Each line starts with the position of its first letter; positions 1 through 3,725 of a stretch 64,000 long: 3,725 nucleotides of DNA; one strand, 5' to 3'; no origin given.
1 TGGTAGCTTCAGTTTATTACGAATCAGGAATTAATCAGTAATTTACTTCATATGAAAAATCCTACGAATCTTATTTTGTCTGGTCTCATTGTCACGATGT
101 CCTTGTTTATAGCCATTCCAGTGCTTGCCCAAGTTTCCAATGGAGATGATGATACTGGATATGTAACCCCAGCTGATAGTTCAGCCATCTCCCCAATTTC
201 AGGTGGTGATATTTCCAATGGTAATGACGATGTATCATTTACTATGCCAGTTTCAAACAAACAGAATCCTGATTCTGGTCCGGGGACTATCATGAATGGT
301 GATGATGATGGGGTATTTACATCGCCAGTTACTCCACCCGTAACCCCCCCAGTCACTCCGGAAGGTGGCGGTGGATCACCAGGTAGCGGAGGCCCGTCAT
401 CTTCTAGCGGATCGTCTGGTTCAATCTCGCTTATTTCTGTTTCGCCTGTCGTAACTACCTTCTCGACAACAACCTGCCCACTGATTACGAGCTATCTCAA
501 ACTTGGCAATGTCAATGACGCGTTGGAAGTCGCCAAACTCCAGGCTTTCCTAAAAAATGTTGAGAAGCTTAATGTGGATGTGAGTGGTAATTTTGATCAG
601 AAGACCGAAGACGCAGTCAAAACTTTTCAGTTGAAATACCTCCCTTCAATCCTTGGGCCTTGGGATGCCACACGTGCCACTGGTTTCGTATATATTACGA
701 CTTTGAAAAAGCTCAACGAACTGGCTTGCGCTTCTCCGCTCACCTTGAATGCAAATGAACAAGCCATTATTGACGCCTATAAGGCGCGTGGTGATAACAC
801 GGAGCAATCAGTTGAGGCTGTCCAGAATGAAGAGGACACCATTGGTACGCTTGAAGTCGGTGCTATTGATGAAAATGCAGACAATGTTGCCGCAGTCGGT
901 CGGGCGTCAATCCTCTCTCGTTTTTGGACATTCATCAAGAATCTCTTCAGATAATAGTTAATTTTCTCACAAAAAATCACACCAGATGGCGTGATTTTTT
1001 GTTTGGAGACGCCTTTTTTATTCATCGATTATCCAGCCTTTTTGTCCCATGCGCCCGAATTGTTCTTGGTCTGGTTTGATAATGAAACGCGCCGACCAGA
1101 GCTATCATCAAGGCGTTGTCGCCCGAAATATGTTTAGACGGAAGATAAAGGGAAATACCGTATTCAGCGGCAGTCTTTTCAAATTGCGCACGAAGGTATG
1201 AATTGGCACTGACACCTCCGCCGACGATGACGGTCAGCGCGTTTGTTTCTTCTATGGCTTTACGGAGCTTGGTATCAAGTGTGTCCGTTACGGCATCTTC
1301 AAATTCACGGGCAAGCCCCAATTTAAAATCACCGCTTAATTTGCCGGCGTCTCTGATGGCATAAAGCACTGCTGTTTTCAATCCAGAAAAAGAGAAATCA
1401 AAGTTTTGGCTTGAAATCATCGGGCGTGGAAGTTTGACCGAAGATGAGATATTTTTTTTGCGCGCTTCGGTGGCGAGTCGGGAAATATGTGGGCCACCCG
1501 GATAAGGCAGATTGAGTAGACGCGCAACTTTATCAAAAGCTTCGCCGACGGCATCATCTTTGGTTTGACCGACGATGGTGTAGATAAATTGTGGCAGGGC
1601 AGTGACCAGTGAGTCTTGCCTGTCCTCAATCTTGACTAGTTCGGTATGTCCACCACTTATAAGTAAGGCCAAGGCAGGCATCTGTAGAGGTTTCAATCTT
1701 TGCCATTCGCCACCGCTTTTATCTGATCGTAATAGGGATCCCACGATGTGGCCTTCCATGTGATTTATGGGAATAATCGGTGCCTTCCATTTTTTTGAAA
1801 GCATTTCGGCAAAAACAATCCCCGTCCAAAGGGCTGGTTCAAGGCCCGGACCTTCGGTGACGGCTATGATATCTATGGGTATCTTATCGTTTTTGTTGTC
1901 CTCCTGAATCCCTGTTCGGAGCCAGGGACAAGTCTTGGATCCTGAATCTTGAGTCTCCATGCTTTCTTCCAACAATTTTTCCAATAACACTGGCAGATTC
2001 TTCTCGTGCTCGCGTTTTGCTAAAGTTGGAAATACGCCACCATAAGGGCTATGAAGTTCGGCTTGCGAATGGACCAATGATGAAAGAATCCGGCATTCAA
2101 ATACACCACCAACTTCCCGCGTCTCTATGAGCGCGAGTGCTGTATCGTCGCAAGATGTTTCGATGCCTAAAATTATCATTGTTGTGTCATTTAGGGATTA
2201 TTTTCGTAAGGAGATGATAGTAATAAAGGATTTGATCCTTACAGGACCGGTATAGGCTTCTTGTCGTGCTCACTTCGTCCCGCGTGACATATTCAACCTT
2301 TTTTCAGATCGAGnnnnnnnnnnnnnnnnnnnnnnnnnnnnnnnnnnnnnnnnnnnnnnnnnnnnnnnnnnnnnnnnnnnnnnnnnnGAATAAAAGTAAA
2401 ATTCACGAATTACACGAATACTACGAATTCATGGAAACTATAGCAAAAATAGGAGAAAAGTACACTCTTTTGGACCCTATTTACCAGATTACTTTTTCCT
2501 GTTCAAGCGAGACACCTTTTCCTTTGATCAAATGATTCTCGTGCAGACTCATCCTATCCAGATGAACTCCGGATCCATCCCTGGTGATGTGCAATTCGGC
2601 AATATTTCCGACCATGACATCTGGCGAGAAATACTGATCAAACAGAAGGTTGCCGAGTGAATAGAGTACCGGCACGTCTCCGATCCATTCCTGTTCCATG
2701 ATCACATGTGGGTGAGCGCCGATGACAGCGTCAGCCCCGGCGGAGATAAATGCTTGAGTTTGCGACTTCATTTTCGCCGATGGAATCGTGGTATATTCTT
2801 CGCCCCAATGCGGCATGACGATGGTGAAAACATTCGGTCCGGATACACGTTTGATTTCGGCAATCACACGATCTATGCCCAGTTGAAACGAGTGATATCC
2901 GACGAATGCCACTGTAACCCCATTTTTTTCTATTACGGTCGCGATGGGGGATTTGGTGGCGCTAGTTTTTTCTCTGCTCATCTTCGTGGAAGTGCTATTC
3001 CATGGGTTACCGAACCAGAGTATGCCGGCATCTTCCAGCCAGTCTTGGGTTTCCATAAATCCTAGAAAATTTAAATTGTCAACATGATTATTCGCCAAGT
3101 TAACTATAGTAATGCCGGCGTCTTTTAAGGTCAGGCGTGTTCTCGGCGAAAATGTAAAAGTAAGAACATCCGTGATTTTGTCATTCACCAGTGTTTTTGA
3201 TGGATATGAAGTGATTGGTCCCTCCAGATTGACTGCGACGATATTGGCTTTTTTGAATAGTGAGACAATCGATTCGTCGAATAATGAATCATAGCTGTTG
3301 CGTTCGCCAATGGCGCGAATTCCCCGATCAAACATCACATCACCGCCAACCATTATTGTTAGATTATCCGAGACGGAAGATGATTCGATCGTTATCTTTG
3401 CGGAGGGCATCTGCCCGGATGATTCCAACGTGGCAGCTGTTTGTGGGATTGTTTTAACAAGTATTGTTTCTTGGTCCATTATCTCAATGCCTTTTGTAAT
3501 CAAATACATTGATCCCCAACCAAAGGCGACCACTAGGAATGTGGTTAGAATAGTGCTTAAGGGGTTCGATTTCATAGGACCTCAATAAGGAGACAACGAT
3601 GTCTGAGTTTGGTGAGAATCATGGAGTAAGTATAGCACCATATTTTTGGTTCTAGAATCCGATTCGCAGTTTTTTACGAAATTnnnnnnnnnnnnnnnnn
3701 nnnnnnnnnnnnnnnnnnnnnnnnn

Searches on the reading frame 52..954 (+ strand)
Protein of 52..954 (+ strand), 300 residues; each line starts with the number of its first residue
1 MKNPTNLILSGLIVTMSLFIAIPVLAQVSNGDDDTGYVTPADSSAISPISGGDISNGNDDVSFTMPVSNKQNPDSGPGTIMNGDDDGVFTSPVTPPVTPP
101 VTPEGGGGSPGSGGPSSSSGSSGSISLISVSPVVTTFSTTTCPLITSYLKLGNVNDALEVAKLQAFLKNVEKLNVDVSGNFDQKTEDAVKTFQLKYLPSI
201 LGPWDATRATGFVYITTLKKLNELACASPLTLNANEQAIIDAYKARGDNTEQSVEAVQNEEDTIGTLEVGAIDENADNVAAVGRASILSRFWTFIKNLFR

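Call 42: search_protein_families(library=pfam, proteins=[window:52-954:+], max_evalue=0.00001)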
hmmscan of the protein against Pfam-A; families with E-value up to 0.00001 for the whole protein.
window:52-954:+ (300 aa): 1 family
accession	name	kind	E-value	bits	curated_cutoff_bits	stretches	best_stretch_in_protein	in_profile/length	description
PF01471.23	PG_binding_1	-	6.1e-07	30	23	1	159-195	4-40/57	Putative peptidoglycan binding domain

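Call 83: find_encoding_contigs(protein=window:52-954:+, flank=10000, max_places=1)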
Protein window:52-954:+ (300 aa): 24 contigs read that carry it; 1 place shown.
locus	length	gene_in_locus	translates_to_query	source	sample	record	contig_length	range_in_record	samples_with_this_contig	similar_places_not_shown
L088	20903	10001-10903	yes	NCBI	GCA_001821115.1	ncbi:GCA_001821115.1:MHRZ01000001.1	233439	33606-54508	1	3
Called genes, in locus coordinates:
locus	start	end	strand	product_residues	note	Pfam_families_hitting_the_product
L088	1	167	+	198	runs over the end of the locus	PF00889:EF_TS, PF25025:EF-Ts_N (weak)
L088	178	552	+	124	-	-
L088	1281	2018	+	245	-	PF01409:tRNA-synt_2d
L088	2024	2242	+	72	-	PF07866:DUF1653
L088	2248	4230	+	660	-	PF03483:B3_4, PF03484:B5, PF17759:tRNA_synthFbeta, PF03147:FDX-ACB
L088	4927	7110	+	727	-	PF02518:HATPase_c, PF00204:DNA_gyraseB, PF01751:Toprim, PF00986:DNA_gyraseB_C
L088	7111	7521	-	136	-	PF00011:HSP20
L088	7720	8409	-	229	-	PF13367:PrsW-protease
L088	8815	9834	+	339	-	-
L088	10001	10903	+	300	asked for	-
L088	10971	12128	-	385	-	PF00814:TsaD, PF22521:HypF_C_2 (weak)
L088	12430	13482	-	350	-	PF09587:PGA_cap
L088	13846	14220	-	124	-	-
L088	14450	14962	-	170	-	-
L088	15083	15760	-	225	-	-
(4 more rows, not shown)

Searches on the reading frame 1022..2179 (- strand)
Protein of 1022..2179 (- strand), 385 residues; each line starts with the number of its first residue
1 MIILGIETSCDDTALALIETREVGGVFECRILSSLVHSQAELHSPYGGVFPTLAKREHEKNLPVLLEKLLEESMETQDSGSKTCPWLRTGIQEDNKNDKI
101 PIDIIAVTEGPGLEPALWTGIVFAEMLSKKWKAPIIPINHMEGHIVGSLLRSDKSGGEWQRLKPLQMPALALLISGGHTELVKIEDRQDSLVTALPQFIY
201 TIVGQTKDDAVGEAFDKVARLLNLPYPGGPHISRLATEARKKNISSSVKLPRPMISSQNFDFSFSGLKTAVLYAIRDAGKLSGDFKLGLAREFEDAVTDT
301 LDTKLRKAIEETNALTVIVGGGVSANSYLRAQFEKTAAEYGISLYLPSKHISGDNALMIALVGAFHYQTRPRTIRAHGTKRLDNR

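Call 42: search_protein_families(library=pfam, proteins=[window:1022-2179:-], max_evalue=0.00001)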
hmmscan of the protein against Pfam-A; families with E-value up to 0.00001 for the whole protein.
window:1022-2179:- (385 aa): 2 families
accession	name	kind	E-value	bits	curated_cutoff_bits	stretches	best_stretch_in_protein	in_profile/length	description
PF00814.31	TsaD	-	1e-67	229.1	24.8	2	101-360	50-263/264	tRNA N6-adenosine threonylcarbamoyltransferase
PF22521.2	HypF_C_2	-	9.9e-07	29.2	27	1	283-357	163-237/241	Carbamoyltransferase, Kae1-like Domain, second subdomain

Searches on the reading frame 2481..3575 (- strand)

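Call 42: search_protein_families(library=pfam, proteins=[window:2481-3575:-], max_evalue=0.00001)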
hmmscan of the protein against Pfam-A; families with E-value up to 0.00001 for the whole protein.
window:2481-3575:- (364 aa): 1 family
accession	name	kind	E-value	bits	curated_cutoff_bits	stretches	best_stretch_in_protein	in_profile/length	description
PF09587.15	PGA_cap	-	3.5e-44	151.6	27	1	73-314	1-255/255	Bacterial capsule synthesis protein PGA_cap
